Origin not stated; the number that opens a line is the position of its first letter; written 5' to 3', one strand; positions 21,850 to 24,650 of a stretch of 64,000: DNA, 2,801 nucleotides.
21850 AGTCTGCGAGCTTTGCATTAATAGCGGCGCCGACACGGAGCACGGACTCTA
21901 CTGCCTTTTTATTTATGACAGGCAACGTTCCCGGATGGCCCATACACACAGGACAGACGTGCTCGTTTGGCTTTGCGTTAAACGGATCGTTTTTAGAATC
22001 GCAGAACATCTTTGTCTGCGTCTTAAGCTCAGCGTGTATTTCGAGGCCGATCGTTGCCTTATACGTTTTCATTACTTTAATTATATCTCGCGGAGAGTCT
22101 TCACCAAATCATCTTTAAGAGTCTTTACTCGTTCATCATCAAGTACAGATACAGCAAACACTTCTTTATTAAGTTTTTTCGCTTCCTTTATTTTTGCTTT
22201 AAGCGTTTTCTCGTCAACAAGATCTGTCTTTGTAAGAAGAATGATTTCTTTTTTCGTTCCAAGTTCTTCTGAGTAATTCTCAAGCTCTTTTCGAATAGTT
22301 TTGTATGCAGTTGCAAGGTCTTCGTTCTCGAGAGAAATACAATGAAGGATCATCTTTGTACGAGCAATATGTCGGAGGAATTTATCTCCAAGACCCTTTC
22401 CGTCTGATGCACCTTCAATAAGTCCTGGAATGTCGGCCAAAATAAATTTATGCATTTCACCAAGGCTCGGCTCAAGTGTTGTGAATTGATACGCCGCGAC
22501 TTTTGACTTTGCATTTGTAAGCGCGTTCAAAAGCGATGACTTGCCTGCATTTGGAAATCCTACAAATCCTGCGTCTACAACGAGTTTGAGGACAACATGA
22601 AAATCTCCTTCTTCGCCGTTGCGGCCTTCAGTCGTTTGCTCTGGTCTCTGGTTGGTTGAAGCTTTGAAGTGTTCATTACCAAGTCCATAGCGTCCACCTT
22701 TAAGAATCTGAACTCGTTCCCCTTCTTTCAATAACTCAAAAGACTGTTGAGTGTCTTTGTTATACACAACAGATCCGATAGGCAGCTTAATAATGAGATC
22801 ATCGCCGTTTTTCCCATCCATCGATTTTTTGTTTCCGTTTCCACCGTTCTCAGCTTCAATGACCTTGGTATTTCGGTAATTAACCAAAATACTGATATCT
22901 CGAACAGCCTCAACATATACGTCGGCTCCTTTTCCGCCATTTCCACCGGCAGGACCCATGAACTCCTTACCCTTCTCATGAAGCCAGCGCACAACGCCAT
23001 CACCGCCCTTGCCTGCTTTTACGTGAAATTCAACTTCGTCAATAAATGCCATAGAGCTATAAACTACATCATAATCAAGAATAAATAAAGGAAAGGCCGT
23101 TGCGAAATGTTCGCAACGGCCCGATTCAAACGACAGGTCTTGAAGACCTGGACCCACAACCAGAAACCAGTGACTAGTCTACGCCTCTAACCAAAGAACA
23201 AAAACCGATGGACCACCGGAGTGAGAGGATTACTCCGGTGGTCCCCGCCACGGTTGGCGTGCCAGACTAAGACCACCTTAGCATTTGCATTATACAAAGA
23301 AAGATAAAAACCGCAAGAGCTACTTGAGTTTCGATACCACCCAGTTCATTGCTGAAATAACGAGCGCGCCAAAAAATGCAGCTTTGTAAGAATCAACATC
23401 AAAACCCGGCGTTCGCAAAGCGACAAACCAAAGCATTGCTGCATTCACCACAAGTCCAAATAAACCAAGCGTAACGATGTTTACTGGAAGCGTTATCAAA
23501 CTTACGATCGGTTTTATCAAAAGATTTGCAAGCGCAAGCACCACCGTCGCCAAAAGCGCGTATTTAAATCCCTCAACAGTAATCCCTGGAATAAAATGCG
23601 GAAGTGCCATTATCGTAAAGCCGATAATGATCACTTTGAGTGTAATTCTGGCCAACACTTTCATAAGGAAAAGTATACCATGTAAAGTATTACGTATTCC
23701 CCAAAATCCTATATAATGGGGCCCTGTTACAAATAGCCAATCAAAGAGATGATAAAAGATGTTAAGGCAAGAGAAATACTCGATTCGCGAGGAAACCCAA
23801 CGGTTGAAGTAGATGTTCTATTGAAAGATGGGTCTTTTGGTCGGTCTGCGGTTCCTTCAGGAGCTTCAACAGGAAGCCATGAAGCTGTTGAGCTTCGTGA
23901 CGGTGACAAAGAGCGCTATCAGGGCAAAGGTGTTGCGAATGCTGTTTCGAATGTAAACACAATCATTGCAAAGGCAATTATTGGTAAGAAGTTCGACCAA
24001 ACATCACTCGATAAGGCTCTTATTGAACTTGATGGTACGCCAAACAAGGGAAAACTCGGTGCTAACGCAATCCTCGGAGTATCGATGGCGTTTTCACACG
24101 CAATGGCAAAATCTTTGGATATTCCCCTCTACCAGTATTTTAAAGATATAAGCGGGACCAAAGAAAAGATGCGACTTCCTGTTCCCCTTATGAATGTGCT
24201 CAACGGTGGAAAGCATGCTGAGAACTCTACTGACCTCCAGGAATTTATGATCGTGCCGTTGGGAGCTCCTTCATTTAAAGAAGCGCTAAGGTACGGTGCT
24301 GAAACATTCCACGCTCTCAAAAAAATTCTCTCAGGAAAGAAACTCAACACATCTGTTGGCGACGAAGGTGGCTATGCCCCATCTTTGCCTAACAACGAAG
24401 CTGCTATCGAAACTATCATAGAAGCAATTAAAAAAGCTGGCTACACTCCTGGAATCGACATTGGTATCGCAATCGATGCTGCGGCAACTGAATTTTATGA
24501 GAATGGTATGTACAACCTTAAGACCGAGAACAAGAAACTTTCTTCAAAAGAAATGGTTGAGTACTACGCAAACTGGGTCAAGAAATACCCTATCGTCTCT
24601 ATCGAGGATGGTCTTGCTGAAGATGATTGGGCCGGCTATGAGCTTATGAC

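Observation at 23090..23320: Hairpin-dense GC-rich leader between the yvlD-like gene and obgE, with mutually exclusive pairings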

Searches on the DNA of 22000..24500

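Call 3: search_rna_families(source=window, start=22000, end=24500, threshold=evalue, max_evalue=10, show_alignments=3)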
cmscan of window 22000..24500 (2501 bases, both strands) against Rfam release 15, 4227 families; matches with E-value up to 10: 2.
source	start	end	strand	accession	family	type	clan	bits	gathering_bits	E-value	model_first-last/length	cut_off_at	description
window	22783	22811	-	RF00189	SNORD95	Gene; snRNA; snoRNA; CD-box;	-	15.3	55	8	1-68/68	no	Small nucleolar RNA SNORD95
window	22096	22141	-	RF01141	sR18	Gene; snRNA; snoRNA; CD-box;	-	13.5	45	8.1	1-56/56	no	Small nucleolar RNA sR18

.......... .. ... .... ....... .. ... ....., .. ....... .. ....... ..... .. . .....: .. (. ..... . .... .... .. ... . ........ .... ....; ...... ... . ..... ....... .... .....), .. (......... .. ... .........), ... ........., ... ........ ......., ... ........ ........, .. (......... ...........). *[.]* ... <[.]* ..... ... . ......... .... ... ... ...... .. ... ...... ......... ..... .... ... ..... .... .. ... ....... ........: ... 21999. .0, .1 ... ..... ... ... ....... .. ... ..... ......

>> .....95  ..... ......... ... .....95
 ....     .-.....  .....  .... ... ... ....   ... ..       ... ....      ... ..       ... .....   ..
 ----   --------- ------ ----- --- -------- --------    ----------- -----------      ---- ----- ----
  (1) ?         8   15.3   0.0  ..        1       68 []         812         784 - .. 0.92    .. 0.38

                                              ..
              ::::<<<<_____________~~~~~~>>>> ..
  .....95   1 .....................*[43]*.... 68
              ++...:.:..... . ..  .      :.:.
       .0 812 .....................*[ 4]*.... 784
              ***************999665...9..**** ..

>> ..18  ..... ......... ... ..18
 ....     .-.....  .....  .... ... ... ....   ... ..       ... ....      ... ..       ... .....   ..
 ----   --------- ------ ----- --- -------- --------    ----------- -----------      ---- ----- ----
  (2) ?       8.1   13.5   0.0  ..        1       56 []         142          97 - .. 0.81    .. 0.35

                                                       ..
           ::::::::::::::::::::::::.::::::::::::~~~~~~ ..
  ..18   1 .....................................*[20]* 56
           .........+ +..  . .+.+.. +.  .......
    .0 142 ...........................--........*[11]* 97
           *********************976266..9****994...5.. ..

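Call 49: search_rna_families(source=window, start=23070, end=23330, threshold=evalue, max_evalue=10, show_alignments=2)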
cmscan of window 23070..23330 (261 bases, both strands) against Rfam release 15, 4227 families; matches with E-value up to 10: 2.
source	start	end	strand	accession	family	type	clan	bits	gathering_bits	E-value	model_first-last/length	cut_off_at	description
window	23086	23149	-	RF02499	Atu_C4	Gene; sRNA;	-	17.9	80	0.32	1-70/70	no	Rhizobiales sRNA Atu_C4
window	23204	23249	+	RF00771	mir-185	Gene; miRNA;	-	14.5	60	5.1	1-79/79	no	mir-185 microRNA precursor family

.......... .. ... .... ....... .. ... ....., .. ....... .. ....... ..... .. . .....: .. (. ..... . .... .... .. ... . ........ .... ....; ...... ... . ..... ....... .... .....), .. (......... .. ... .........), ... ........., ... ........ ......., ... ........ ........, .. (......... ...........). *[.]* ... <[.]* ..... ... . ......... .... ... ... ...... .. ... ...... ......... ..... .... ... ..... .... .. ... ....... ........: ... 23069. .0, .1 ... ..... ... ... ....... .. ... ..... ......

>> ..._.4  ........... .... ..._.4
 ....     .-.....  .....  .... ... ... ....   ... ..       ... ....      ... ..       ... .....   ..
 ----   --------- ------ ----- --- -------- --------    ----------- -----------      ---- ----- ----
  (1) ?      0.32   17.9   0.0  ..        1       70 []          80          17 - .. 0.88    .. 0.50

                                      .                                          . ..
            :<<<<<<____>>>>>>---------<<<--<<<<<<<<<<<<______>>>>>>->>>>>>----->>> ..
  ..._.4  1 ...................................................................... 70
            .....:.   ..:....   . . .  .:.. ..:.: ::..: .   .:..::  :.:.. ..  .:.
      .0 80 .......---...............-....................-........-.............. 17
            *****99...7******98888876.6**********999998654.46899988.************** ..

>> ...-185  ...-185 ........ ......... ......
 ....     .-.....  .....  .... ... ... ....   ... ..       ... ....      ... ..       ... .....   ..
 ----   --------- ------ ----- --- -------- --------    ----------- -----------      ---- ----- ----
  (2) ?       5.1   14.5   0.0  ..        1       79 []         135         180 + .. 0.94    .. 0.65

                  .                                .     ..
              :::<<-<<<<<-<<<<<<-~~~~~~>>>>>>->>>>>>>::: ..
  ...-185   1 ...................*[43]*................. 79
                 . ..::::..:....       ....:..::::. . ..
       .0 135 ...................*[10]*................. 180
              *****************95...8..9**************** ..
